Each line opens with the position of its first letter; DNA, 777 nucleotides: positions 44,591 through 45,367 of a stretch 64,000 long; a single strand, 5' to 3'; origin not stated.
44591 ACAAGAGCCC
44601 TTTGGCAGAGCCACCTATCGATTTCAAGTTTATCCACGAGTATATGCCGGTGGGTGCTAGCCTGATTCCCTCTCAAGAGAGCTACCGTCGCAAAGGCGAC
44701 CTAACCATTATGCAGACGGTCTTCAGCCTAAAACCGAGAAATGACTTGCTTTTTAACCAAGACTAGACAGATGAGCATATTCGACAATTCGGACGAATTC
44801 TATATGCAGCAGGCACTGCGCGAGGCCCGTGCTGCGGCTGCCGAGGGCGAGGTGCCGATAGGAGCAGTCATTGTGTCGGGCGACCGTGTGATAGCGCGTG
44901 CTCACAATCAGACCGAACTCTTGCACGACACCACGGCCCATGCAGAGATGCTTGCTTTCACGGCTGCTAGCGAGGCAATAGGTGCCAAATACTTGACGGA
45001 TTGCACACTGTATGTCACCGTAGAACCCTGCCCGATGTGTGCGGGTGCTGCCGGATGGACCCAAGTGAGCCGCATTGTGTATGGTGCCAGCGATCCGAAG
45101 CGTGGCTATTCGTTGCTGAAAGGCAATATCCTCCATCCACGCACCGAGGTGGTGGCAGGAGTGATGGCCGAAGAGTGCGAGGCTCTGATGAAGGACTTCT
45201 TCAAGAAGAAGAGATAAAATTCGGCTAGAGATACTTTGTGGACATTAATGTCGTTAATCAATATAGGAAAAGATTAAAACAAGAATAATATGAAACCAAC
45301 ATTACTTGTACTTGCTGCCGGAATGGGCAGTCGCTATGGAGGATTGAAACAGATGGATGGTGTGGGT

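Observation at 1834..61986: Dispersed family of 11-bp phased tandem arrays, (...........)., in intergenic regions, mostly upstream of exported-protein genes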

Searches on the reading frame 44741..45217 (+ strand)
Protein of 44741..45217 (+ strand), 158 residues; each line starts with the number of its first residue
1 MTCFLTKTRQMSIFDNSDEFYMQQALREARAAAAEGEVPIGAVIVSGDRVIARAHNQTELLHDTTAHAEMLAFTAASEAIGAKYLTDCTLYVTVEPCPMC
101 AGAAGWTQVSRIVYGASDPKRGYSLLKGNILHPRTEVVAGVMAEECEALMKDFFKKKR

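Call 50: find_encoding_contigs(protein=window:44741-45217:+, flank=10000, max_places=10)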
Protein window:44741-45217:+ (158 aa): no gene with exactly this product is on record in the collection.
